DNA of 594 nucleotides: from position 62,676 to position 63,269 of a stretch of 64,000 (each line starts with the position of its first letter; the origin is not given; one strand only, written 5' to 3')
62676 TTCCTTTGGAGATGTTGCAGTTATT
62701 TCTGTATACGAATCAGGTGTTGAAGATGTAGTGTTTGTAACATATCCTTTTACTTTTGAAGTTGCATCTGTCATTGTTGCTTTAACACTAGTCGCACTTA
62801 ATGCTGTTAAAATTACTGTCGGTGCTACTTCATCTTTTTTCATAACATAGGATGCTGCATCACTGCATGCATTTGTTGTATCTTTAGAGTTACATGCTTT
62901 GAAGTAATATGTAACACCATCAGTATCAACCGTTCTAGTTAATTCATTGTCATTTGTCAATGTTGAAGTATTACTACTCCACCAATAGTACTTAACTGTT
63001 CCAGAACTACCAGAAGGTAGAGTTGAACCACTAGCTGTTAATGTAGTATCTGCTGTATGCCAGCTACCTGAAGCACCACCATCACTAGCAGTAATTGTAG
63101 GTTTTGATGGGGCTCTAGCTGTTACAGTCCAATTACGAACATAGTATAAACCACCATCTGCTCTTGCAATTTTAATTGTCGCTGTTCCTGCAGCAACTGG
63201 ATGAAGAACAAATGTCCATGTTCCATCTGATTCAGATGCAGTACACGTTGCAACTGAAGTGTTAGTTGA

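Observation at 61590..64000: Giant modular Ser/Thr-rich surface protein with alternating A/B domain repeats and a Cys/Tyr-rich C-terminus resembling that of the TasA-like paralogs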

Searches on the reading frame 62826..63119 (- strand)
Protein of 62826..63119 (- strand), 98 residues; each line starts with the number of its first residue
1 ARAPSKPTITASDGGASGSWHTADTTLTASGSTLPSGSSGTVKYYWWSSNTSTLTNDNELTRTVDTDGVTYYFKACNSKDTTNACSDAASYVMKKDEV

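Call 38: find_homologous_proteins(query=A1, max_evalue=0.00001)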
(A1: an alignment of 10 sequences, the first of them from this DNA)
Query A1 (10 sequences) (98 aa, profile of the alignment): 1 proteins with E <= 0.00001 among 1788 candidates.
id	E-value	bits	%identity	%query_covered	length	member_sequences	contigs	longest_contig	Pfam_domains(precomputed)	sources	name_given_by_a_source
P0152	1.2e-25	108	49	44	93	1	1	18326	-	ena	-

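Call 50: find_related_loci(query=A1, collection=genome_contigs, flank=10000)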
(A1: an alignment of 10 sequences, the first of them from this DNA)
Query A1 (98 aa) in genome_contigs; peptide patterns used: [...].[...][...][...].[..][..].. (x = any residue, [..] = any of these).
33 stretches matched a pattern; 9 encode a relative of the query (tblastn E <= 1e-3); 9 distinct loci.
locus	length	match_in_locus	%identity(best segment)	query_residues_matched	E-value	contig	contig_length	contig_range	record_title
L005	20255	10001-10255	46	7-98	7e-17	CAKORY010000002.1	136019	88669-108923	MAG: uncultured Bacilli bacterium isolate REFINED_METABAT215_TOP10_CONTIGS_1500_ASSEMBLY_K77_MERGED__Hadza_MoBio_hadza-E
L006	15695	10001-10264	47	4-97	9e-17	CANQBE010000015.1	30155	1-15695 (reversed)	MAG: uncultured Bacilli bacterium isolate Lapin-002__bin106 genome assembly, contig: Lapin-002__NODE_1976_length_30155_c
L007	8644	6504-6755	43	7-97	6e-16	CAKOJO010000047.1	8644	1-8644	MAG: uncultured Bacilli bacterium isolate REFINED_METABAT215_TOP10_CONTIGS_1500_ASSEMBLY_K77_MERGED__Hadza_MoBio_hadza-E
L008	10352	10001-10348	41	4-97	2e-15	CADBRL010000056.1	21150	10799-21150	MAG: uncultured Erysipelotrichaceae bacterium isolate RUG14232 genome assembly, contig: RUG14232_asm_56, whole genome sh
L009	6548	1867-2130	42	4-97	6e-15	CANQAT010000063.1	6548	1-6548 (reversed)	MAG: uncultured Bacilli bacterium isolate Lapin-002__bin26 genome assembly, contig: Lapin-002__NODE_15722_length_6548_co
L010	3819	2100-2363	43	2-96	1e-14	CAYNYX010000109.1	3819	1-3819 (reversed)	MAG TPA_asm: uncultured Muribaculaceae bacterium isolate SRP192927_co3_631 genome assembly, contig: NODE_74275_length_38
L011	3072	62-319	41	4-96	5e-14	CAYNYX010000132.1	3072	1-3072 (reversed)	MAG TPA_asm: uncultured Muribaculaceae bacterium isolate SRP192927_co3_631 genome assembly, contig: NODE_101617_length_3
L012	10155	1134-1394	40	4-97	9e-14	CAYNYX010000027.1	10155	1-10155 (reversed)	MAG TPA_asm: uncultured Muribaculaceae bacterium isolate SRP192927_co3_631 genome assembly, contig: NODE_16948_length_10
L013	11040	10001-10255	42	4-96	1e-6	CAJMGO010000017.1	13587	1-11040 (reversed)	MAG TPA_asm: uncultured Firmicutes bacterium isolate ERR414261-bin.25 genome assembly, contig: NODE_1781_length_13587_co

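Call 76: search_solved_structures(query=A1, max_evalue=10)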
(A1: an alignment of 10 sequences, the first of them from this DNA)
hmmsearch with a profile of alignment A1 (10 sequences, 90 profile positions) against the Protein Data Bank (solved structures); distinct sequences matched with E-value up to 10: 165 (the best 60 are shown).
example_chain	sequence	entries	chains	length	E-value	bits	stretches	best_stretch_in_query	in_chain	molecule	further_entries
7zf4_L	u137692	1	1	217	0.0029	21.3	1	17-54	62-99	Omi-9 light chain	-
7sfw_N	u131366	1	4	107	0.0082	19.8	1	17-51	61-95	hVEEV-63 Fab light chain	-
8jqn_L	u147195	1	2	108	0.01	19.6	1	17-50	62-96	2E11 Fab Light Chain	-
8ejj_J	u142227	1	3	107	0.011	19.5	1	17-51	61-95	S370.7 light chain Fab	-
7y0v_L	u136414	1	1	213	0.013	19.2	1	17-49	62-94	5549-Fab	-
4aiz_A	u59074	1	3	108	0.014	19.1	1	17-50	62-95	V2-17 PROTEIN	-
4aiz_B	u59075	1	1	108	0.014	19.1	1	17-50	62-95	V2-17 PROTEIN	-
6nfc_L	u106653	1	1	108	0.014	19.1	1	17-50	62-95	BG18-like precursor HMP42 fragment antigen binding light chain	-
6nf5_L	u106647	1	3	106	0.016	18.9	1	17-48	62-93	BG18-like precursor HMP1 fragment antigen binding light chain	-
8jqs_l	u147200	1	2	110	0.029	18.1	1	17-52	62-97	14G5 Fab Light Chain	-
8gho_B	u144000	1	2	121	0.03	18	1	16-69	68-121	anti-GUCY2C-scFv antibody light chain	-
9q6b_F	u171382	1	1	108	0.031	18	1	17-48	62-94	RP.063 Light Chain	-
8ghp_L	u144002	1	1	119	0.032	18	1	16-69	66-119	anti-GUCY2C-scFv antibody light chain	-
6dfg_L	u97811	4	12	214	0.034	17.8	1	16-50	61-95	mature BG18 fragment antigen binding light chain | BG18 Fab light chain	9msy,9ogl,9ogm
5ud9_L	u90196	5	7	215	0.037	17.7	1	16-50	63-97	Light chain | BG18 Light Chain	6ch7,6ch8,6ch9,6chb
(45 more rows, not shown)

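Call 89: search_protein_families(library=pfam, proteins=[L005:2846-3970:+, L005:3972-4682:+, L005:5216-5980:+, L005:6022-7551:+, L005:7561-8082:+, L005:12358-14391:+, L005:14403-14882:+, L005:15691-16467:+, L005:16491-17114:+, L005:17406-18236:+], max_evalue=0.001)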
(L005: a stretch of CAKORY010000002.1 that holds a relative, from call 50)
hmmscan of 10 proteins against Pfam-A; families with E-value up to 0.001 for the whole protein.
L005:2846-3970:+ (374 aa): 1 family
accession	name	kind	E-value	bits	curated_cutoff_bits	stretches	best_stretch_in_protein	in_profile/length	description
PF00162.24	PGK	-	2.7e-117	392.4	27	1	4-363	1-377/379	Phosphoglycerate kinase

L005:3972-4682:+ (236 aa): 1 family
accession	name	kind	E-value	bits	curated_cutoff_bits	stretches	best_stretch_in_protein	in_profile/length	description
PF00121.24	TIM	-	1.2e-64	218.7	20.1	1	3-230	2-241/245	Triosephosphate isomerase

L005:5216-5980:+ (254 aa): 2 families
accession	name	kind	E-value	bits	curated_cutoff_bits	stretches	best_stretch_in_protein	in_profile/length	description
PF08769.17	Spo0A_C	-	2.8e-37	127.3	25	1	142-244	1-103/104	Sporulation initiation factor Spo0A C terminal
PF00072.30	Response_reg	-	2.8e-18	66.5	30.2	1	7-119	1-109/111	Response regulator receiver domain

L005:6022-7551:+ (509 aa): 3 families
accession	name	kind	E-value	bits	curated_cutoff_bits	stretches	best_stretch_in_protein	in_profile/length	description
PF01676.23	Metalloenzyme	-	3.6e-70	236.8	24.3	1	13-494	1-250/252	Metalloenzyme superfamily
PF06415.18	iPGM_N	-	4.1e-59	200.1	27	1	88-288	4-207/217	BPG-independent PGAM N-terminus (iPGM_N)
PF01663.27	Phosphodiest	-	4.7e-09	36.7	23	1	386-452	152-227/342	Type I phosphodiesterase / nucleotide pyrophosphatase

L005:7561-8082:+ (173 aa): 1 family
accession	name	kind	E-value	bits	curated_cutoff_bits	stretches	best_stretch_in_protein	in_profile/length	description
PF11215.13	DUF3010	-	0.00029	21.6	25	0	102-159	25-82/137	Protein of unknown function (DUF3010)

L005:12358-14391:+ (677 aa): 1 family
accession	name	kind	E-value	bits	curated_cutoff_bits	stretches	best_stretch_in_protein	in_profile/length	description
PF07963.17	N_methyl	-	6.8e-05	22.7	21.2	1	11-33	3-25/27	Prokaryotic N-terminal methylation motif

L005:14403-14882:+ (159 aa): 1 family
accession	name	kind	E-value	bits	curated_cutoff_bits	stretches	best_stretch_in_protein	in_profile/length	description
PF23067.1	MG280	-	0.00033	20.7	27.4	1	2-139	9-131/259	Uncharacterised protein MG280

L005:15691-16467:+ (258 aa): 1 family
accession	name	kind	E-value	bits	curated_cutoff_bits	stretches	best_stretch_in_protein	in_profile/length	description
PF00297.29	Ribosomal_L3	-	1.3e-19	70.9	22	1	96-180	208-291/369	Ribosomal protein L3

L005:16491-17114:+ (207 aa): 1 family
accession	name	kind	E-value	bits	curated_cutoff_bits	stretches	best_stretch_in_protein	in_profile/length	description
PF00573.27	Ribosomal_L4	-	4.2e-72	242.2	25.8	1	18-204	2-189/190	Ribosomal protein L4/L1 family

L005:17406-18236:+ (276 aa): 2 families
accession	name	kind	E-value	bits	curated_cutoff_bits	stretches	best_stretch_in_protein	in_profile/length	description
PF03947.24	Ribosomal_L2_C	-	6e-53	178.7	33.7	1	125-251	1-126/126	Ribosomal Proteins L2, C-terminal domain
PF00181.30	Ribosomal_L2_N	-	1.2e-33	115.4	23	1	42-116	1-75/77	Ribosomal Proteins L2, RNA binding N-terminal domain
